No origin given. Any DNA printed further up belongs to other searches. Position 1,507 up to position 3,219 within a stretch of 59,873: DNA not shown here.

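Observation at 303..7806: Tad-like operon with no pilin, extended by a second MinD ATPase and three unassigned proteins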

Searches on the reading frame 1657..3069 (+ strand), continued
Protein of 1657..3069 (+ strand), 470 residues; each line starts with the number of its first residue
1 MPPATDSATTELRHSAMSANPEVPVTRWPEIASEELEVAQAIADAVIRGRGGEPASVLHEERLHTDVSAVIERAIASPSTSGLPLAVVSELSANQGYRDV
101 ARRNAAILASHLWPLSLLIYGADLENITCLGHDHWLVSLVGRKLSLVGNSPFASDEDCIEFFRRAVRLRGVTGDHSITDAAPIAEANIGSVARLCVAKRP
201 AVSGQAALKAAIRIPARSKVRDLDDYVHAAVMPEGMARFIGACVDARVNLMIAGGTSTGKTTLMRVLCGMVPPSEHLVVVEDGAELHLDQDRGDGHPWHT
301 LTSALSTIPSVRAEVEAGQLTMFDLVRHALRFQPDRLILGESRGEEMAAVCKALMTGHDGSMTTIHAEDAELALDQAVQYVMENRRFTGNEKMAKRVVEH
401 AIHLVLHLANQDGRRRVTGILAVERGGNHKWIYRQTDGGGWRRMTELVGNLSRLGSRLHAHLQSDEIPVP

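Call 88: find_homologous_proteins(query=L091:2293-4044:+, max_evalue=1e-50)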
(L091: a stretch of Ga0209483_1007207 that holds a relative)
Query L091:2293-4044:+ (583 aa): 258 proteins with E <= 1e-50 among 8000 candidates; the best 120 are listed.
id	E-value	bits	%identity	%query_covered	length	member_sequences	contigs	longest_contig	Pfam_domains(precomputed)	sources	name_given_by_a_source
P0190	0.0e+0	1249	97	99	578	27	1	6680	PF10412.16,PF02534.21,PF12696.14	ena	-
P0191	0.0e+0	1241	95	99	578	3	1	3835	PF10412.16,PF02534.21,PF12696.14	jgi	jgi:type IV secretion system protein VirD4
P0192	0.0e+0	1237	95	99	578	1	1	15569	PF10412.16,PF02534.21,PF12696.14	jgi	jgi:type IV secretion system protein VirD4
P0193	0.0e+0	1231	98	96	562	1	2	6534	PF10412.16,PF02534.21,PF12696.14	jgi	jgi:type IV secretion system protein VirD4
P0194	0.0e+0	1228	98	96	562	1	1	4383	PF10412.16,PF02534.21,PF12696.14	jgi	jgi:type IV secretion system protein VirD4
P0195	0.0e+0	1109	84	99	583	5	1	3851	PF10412.16,PF02534.21,PF12696.14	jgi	jgi:type IV secretion system protein VirD4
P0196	0.0e+0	1107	86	99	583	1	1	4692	PF10412.16,PF02534.21,PF12696.14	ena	-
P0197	0.0e+0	1099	83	99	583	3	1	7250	PF10412.16,PF02534.21,PF12696.14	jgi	jgi:type IV secretion system protein VirD4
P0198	0.0e+0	1093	83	99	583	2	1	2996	PF10412.16,PF02534.21,PF12696.14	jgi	jgi:type IV secretion system protein VirD4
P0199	0.0e+0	1083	82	99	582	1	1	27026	PF10412.16,PF02534.21,PF12696.14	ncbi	ncbi:MAG TPA: type IV secretory system conjugative DNA transfer family protein [Candidatus Dormibact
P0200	0.0e+0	1080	83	97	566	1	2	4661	PF10412.16,PF02534.21,PF12696.14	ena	-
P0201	0.0e+0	1079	83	97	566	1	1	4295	PF10412.16,PF02534.21,PF12696.14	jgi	-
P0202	0.0e+0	1076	82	99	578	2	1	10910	PF10412.16,PF02534.21,PF12696.14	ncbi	-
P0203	0.0e+0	1075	84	96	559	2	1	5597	PF10412.16,PF02534.21,PF12696.14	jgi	jgi:type IV secretion system protein VirD4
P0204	0.0e+0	1072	85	95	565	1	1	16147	PF10412.16,PF02534.21,PF12696.14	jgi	jgi:type IV secretion system protein VirD4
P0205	0.0e+0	1065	81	99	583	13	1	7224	PF10412.16,PF02534.21,PF12696.14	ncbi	-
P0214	0.0e+0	1048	83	95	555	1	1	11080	PF10412.16,PF02534.21,PF12696.14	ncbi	-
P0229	1.1e-288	977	77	97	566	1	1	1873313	PF10412.16,PF02534.21,PF12696.14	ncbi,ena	-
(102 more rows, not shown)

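Call 89: find_encoding_contigs(protein=P0229, flank=10000, max_places=3)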
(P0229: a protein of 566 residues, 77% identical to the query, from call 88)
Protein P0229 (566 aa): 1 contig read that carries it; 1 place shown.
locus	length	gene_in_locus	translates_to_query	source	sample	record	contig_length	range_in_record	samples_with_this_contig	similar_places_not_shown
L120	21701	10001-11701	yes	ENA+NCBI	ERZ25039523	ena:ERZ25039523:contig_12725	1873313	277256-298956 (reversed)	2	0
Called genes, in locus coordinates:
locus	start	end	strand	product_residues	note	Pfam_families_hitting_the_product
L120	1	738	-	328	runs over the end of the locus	PF28475:DUF8413, PF01944:SpoIIM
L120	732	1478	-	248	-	PF06271:RDD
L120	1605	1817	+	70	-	PF00364:Biotin_lipoyl, PF01597:GCV_H (weak), PF25917:BSH_RND, PF25973:BSH_CzcB (faint), PF25997:BSH_YhbJ (weak), PF25984:BSH_YknX (faint), PF25919:BSH_CusB (weak)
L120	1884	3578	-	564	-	-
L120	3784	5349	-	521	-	PF01039:Carboxyl_trans, PF03255:ACCA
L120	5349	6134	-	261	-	PF00378:ECH_1, PF16113:ECH_2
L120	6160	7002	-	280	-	PF06347:SH3_4 (faint)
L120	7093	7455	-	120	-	-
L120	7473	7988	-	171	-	-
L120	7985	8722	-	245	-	-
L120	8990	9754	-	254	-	PF13489:Methyltransf_23 (weak), PF01209:Ubie_methyltran, PF13847:Methyltransf_31, PF08241:Methyltransf_11, PF08242:Methyltransf_12, PF13649:Methyltransf_25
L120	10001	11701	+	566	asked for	PF02534:T4SS-DNA_transf, PF10412:TrwB_AAD_bind, PF12696:TraG-D_C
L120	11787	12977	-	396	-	-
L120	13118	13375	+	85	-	PF00571:CBS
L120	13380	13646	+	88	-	PF00571:CBS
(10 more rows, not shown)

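Call 94: search_protein_families(library=pfam, proteins=[L078:7277-7801:+, L078:7798-8205:+, L078:8202-8630:+, L080:7170-7754:+, L084:2365-2853:+, L084:2850-3323:+, L080:15879-18266:+, L080:18366-18791:+, L077:1346-2149:-, L078:6707-7258:-], max_evalue=0.1)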
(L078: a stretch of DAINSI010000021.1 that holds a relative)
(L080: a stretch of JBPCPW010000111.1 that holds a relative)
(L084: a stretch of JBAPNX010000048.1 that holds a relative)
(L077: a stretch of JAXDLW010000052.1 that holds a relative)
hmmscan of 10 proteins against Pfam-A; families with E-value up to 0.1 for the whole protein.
L078:7277-7801:+ (174 aa): 2 families
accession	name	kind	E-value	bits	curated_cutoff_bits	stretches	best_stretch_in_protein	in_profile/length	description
PF07811.17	TadE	-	2.2e-10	40.9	22.9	1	28-70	1-43/43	TadE-like protein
PF05111.17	Amelin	-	0.065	12.7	25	1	50-126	262-336/411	Ameloblastin precursor (Amelin)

L078:7798-8205:+ (135 aa): 1 family
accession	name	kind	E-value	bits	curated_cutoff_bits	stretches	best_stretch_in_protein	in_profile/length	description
PF07811.17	TadE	-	7.2e-06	26.5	22.9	1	10-48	1-39/43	TadE-like protein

L078:8202-8630:+ (142 aa): 1 family
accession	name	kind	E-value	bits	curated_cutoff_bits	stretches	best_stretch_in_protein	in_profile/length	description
PF07811.17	TadE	-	0.097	13.2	22.9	0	7-49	1-42/43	TadE-like protein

L080:7170-7754:+ (194 aa): 1 family
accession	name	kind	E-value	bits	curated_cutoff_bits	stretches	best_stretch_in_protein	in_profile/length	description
PF07811.17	TadE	-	5.5e-10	39.7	22.9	1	48-90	1-43/43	TadE-like protein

L084:2365-2853:+ (162 aa): 2 families
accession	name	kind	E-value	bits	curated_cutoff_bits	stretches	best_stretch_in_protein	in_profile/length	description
PF07811.17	TadE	-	1.3e-05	25.7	22.9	1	11-53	1-43/43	TadE-like protein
PF14029.11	DUF4244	-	0.015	15.1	27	1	6-32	7-35/54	Protein of unknown function (DUF4244)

L084:2850-3323:+ (157 aa): 2 families
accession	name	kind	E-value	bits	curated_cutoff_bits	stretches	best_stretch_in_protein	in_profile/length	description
PF07811.17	TadE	-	0.004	17.7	22.9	1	13-54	1-42/43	TadE-like protein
PF14143.11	YrhC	-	0.016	15.7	27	1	22-56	14-48/72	YrhC-like protein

L080:15879-18266:+ (795 aa): 2 families
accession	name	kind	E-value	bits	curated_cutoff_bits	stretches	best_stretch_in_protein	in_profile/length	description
PF02012.26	BNR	-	0.00031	20.7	27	0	349-357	3-11/12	BNR/Asp-box repeat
PF13088.12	BNR_2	-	0.044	13.6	31.4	0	341-390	79-131/277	BNR repeat-like domain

L080:18366-18791:+ (141 aa): 1 family
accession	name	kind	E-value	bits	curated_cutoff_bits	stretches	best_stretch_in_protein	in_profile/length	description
PF19663.4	DUF6166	-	3.8e-06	27.3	27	1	26-131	1-91/93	Family of unknown function (DUF6166)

L077:1346-2149:- (267 aa): 1 family
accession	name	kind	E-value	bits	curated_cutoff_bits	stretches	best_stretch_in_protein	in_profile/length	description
PF00072.30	Response_reg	-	1.5e-06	28.8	30.2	1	38-154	1-110/111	Response regulator receiver domain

L078:6707-7258:- (183 aa): 0 families

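Call 106: find_encoding_contigs(protein=P0199, flank=10000, max_places=3)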
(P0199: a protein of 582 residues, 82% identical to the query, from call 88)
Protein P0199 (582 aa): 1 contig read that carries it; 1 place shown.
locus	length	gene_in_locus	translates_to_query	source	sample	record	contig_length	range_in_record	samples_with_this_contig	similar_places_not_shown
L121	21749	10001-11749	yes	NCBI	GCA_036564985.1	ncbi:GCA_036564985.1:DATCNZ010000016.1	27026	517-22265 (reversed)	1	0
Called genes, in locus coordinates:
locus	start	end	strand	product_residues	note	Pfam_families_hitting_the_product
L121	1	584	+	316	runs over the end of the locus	PF20030:bpMoxR, PF00158:Sigma54_activat (faint), PF00004:AAA (weak), PF07726:AAA_3, PF07728:AAA_5, PF17863:AAA_lid_2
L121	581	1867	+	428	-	PF01882:DUF58, PF13519:VWA_2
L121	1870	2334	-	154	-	PF06271:RDD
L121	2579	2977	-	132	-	-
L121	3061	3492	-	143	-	-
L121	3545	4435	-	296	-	PF02401:LYTB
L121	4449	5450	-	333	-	PF28475:DUF8413, PF01944:SpoIIM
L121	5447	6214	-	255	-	PF06271:RDD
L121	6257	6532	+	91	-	PF01597:GCV_H (weak), PF00364:Biotin_lipoyl, PF25917:BSH_RND, PF25973:BSH_CzcB (faint), PF25997:BSH_YhbJ (weak), PF25984:BSH_YknX (faint)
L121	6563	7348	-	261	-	PF00378:ECH_1, PF16113:ECH_2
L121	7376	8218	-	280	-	PF06347:SH3_4 (faint)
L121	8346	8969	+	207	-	PF11716:MDMPI_N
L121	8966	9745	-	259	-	PF13489:Methyltransf_23 (weak), PF01209:Ubie_methyltran, PF13847:Methyltransf_31, PF08241:Methyltransf_11, PF08242:Methyltransf_12, PF13649:Methyltransf_25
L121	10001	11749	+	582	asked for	PF02534:T4SS-DNA_transf, PF10412:TrwB_AAD_bind, PF12696:TraG-D_C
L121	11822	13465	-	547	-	-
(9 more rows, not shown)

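Call 107: find_encoding_contigs(protein=P0205, flank=1000, max_places=10)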
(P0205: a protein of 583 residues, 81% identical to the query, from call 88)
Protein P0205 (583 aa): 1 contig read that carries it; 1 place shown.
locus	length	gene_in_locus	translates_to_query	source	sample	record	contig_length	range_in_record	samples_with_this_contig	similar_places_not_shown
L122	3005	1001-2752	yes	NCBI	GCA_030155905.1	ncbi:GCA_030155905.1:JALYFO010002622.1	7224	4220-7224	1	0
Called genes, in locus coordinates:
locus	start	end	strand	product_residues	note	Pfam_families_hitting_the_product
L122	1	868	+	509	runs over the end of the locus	PF01425:Amidase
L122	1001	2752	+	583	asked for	PF02534:T4SS-DNA_transf, PF10412:TrwB_AAD_bind, PF12696:TraG-D_C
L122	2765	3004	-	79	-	?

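Call 108: find_encoding_contigs(protein=P0202, flank=1000, max_places=10)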
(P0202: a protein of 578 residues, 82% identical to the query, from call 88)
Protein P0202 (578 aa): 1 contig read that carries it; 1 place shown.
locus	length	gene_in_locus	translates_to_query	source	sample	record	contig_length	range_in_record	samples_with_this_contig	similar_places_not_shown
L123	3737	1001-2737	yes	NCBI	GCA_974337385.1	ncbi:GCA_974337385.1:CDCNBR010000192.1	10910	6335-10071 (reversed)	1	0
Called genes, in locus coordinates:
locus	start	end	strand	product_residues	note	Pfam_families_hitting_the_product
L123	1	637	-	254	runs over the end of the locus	PF13489:Methyltransf_23, PF01209:Ubie_methyltran, PF13847:Methyltransf_31, PF08241:Methyltransf_11, PF08242:Methyltransf_12, PF13649:Methyltransf_25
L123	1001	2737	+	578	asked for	PF02534:T4SS-DNA_transf, PF10412:TrwB_AAD_bind, PF12696:TraG-D_C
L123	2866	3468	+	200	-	PF07638:Sigma70_ECF (weak), PF04542:Sigma70_r2, PF08281:Sigma70_r4_2, PF04545:Sigma70_r4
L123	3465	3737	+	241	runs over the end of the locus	PF10099:RskA_C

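Call 109: find_encoding_contigs(protein=P0214, flank=1000, max_places=10)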
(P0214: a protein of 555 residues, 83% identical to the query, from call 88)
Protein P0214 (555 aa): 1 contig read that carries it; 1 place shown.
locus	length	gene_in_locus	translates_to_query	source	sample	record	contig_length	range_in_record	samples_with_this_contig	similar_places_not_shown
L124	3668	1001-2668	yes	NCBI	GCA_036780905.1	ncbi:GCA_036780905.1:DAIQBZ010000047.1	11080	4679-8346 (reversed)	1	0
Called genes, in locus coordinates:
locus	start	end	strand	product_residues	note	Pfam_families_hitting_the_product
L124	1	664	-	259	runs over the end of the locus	PF13489:Methyltransf_23 (weak), PF01209:Ubie_methyltran, PF13847:Methyltransf_31, PF08241:Methyltransf_11, PF08242:Methyltransf_12, PF13649:Methyltransf_25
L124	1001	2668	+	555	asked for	PF02534:T4SS-DNA_transf, PF10412:TrwB_AAD_bind, PF12696:TraG-D_C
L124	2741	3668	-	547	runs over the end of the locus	-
